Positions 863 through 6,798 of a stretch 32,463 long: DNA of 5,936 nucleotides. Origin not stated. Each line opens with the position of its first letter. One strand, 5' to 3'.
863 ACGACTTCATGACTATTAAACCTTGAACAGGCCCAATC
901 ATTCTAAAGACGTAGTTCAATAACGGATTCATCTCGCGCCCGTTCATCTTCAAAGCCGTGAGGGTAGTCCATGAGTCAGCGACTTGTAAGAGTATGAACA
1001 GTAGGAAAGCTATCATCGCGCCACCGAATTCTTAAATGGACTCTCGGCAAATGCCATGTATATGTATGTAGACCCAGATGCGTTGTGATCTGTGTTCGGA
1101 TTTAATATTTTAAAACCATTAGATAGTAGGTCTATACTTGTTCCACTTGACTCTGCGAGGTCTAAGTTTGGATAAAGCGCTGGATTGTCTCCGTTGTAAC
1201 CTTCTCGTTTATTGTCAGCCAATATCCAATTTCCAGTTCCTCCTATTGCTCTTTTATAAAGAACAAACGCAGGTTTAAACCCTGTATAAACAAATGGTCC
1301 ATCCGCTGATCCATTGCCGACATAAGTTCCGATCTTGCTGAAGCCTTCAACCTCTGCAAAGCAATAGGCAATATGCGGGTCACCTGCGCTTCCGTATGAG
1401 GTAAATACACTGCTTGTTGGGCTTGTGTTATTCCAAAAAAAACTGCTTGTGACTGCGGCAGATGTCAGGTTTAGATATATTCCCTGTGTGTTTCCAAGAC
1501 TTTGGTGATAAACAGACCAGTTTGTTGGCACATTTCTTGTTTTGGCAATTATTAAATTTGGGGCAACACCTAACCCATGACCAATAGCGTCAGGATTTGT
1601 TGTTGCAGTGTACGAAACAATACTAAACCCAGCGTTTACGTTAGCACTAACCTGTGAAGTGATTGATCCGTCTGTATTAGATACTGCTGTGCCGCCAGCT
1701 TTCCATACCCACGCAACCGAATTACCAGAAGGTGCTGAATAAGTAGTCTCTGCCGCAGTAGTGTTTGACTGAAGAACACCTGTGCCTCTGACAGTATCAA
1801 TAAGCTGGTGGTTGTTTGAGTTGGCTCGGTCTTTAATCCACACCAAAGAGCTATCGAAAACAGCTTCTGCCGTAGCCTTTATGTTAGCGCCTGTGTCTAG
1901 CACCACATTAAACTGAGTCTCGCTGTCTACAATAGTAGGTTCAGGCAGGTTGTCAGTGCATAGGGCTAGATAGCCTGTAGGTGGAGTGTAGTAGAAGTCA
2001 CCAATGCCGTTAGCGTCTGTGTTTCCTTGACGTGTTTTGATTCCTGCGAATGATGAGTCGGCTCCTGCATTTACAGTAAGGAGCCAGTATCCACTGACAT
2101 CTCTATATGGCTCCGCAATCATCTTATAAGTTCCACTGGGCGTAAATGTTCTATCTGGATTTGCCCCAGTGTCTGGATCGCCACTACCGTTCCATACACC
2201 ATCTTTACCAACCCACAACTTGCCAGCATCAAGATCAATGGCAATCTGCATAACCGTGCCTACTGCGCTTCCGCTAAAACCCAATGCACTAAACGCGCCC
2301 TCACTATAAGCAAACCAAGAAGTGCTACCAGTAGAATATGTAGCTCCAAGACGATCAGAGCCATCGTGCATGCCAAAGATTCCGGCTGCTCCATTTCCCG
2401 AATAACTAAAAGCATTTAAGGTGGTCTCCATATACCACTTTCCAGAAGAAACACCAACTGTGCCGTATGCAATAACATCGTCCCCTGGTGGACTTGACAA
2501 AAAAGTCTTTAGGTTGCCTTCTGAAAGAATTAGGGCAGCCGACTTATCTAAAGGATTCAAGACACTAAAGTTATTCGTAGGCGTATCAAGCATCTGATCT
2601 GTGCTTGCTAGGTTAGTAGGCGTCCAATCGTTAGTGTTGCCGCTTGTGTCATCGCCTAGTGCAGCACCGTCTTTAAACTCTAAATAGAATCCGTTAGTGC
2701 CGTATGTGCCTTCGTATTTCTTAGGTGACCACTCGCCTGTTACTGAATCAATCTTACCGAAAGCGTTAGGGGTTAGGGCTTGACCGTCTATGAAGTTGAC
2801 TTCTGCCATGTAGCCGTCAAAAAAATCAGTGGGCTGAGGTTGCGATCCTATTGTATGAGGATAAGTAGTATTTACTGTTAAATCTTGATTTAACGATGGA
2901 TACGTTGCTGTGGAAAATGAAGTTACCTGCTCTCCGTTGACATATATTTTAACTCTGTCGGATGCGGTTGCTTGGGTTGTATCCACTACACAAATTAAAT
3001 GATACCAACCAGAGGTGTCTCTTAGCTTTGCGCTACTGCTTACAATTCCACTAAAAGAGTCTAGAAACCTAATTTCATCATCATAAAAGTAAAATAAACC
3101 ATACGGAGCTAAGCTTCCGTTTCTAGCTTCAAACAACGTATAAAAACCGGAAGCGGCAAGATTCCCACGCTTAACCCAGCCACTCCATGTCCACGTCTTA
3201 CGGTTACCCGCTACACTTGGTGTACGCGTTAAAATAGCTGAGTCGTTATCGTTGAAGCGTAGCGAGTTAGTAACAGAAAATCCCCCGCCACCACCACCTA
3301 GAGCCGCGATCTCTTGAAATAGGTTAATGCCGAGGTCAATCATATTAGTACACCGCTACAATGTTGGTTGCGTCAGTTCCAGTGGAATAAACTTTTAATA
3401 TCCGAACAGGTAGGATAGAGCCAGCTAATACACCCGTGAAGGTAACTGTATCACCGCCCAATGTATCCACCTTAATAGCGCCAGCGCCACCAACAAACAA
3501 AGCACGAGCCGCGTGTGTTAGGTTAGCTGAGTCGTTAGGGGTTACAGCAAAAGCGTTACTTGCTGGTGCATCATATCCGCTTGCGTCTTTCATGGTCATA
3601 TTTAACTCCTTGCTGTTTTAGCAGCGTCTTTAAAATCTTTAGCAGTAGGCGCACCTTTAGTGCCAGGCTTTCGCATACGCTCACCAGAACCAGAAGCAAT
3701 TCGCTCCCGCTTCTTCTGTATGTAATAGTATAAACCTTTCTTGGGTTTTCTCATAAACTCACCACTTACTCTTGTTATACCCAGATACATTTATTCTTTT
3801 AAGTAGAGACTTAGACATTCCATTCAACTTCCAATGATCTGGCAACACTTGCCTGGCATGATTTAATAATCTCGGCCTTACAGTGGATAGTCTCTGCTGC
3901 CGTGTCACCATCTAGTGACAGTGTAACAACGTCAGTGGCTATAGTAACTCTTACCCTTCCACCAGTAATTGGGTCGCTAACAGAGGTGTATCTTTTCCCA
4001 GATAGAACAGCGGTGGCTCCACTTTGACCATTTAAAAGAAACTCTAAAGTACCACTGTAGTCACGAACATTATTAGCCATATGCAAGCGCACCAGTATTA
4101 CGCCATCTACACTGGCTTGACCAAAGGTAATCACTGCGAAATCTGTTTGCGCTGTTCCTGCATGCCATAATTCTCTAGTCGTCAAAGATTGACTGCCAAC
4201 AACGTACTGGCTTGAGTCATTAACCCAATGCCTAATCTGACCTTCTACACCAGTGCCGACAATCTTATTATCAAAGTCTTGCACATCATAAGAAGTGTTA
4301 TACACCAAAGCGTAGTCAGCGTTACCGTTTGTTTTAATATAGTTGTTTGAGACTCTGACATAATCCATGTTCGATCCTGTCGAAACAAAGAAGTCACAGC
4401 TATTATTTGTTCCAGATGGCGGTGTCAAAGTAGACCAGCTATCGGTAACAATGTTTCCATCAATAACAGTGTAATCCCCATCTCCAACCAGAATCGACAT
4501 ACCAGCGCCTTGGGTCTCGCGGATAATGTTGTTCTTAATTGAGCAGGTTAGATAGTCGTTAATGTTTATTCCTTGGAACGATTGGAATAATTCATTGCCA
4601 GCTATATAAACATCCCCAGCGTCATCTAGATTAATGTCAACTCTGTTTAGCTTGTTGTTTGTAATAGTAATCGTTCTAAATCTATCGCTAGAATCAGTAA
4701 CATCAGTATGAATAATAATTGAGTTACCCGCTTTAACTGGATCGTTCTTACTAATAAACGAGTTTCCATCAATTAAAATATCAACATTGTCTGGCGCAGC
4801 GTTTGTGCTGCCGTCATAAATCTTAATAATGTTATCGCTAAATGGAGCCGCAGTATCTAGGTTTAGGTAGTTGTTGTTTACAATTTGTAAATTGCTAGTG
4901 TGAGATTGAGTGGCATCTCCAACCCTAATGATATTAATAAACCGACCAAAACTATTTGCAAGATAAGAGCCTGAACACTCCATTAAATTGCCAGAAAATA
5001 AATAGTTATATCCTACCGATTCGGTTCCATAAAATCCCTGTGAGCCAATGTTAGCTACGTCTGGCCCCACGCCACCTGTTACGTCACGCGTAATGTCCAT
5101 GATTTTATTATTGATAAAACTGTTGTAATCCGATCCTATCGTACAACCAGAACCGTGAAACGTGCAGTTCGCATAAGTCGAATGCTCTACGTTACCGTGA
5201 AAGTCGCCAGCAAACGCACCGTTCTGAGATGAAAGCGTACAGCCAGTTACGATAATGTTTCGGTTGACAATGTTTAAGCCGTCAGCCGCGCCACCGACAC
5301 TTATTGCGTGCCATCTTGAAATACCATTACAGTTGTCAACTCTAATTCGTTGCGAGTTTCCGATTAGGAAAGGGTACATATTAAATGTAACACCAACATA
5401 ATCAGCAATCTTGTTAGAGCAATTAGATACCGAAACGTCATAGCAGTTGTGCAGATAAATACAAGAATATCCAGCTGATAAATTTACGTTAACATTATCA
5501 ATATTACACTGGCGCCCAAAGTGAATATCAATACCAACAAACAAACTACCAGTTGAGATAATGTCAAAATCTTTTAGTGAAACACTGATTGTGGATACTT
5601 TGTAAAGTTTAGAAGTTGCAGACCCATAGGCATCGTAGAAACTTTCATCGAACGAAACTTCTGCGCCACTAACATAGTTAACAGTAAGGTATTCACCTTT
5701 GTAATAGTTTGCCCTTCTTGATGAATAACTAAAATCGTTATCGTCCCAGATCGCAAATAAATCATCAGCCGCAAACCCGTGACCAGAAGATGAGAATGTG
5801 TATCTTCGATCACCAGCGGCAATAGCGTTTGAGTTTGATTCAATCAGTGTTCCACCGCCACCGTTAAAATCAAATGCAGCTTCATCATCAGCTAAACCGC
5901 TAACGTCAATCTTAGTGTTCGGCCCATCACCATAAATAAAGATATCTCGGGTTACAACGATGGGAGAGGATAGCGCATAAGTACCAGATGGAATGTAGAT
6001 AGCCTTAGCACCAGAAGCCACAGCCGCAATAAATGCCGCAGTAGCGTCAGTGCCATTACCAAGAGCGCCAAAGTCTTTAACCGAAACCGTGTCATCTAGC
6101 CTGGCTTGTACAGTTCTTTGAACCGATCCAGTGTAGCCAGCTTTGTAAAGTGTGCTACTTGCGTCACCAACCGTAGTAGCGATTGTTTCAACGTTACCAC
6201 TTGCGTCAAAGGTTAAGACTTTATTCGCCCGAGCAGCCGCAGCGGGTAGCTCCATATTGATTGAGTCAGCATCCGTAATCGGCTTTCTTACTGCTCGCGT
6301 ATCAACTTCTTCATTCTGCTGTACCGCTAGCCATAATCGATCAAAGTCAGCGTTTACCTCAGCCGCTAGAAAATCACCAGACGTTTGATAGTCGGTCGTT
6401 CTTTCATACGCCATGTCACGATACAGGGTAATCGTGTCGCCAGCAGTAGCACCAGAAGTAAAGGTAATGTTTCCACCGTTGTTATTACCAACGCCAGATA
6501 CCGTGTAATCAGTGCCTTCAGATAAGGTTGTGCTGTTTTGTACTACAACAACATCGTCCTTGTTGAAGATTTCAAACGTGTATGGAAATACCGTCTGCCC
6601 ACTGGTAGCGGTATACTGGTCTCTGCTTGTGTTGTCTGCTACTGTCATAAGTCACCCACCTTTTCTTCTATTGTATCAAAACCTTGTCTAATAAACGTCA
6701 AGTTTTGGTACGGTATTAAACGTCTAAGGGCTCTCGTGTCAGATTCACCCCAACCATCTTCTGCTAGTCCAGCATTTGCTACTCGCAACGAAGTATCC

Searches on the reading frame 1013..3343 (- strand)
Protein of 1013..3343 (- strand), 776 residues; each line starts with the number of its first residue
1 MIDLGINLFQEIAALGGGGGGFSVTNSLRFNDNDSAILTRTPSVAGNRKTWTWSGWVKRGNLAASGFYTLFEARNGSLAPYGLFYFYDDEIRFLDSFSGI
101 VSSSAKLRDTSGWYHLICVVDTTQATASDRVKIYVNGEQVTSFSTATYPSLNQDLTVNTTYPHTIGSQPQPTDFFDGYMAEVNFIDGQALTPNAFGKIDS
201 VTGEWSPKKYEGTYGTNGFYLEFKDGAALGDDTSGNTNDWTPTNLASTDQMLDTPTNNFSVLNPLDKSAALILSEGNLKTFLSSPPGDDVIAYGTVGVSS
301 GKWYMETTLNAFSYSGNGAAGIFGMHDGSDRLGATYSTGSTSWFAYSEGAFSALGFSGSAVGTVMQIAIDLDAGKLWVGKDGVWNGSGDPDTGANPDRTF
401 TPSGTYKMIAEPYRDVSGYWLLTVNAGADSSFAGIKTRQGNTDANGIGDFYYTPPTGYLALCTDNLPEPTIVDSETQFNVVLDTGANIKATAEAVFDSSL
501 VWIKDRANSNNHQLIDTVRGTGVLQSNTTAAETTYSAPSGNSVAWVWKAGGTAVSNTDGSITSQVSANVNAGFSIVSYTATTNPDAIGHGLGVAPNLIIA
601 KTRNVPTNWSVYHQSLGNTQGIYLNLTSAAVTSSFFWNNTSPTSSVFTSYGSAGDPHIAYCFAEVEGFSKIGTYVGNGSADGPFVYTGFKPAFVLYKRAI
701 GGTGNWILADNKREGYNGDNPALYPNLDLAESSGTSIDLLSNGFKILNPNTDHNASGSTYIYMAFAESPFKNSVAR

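Call 28: search_protein_families(library=phrogs, proteins=[window:1013-3343:-], max_evalue=0.001)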
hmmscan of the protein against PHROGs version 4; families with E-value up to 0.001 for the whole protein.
window:1013-3343:- (776 aa): 3 families
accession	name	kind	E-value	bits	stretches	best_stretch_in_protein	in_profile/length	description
phrog_19943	-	head and packaging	3.4e-192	642.1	2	202-776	631-1227/1227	virion structural protein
phrog_27411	-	unknown function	4.7e-71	241.1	1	34-467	3-438/439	-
phrog_24898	-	tail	4.4e-63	214.6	1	540-773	123-365/371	tail fiber protein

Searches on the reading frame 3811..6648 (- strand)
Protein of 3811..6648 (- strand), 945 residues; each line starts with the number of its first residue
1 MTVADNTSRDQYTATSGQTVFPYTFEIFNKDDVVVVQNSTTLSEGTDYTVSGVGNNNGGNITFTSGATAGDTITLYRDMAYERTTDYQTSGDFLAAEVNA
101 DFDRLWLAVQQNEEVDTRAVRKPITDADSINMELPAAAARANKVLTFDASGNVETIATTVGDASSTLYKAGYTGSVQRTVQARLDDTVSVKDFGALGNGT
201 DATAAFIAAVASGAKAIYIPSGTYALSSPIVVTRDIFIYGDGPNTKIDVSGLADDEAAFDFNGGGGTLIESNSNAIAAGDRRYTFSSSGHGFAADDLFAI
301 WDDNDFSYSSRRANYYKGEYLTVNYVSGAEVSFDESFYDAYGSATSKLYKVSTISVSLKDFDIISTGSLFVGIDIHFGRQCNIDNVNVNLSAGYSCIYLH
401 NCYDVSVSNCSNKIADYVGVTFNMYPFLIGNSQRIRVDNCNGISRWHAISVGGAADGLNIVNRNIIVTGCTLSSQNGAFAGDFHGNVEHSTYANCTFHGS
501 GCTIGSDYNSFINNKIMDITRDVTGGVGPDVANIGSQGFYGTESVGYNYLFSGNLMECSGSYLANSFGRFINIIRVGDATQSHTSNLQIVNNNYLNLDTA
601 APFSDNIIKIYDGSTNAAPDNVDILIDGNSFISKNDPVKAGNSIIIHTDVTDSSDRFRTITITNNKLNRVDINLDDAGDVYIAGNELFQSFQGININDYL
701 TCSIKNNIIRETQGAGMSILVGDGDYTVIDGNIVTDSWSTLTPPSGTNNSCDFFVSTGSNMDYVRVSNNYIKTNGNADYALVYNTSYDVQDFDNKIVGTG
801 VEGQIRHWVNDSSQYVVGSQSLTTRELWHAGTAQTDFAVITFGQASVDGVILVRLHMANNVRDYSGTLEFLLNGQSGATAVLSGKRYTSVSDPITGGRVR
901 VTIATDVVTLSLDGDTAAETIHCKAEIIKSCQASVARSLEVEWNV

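Call 28: search_protein_families(library=phrogs, proteins=[window:3811-6648:-], max_evalue=0.001)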
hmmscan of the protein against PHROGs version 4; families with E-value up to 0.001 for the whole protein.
window:3811-6648:- (945 aa): 13 families
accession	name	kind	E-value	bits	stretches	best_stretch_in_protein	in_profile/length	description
phrog_13768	-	tail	1.4e-53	183.6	1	204-630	166-569/718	tail protein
phrog_1640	-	tail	5.5e-39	135.9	1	1-127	1-132/765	tail protein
phrog_28871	-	unknown function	2.2e-34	119.4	2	1-133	1-131/946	-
phrog_30017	-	unknown function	3.5e-26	92.4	1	1-126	1-130/1025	-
phrog_13893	-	tail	2.5e-22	80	1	1-219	1-230/648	tail protein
phrog_1171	-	tail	6.2e-21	75.5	1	1-240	1-272/954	tail spike protein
phrog_32960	-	unknown function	1.7e-20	73.9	1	1-127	1-132/762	-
phrog_38237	-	unknown function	8.7e-20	71.6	1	1-125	1-130/697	-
phrog_6518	-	tail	1e-19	71.1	1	5-127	2-126/793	tail fiber protein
phrog_8649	-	unknown function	3.8e-17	63.1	1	1-127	1-132/743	-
phrog_36601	-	tail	8e-17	61.7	1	1-125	15-144/1084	tail fiber protein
phrog_17220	-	unknown function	3.2e-16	59.8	1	1-127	1-132/868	-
phrog_5662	-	tail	1.8e-13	50.7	1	1-194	1-204/729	tail fiber protein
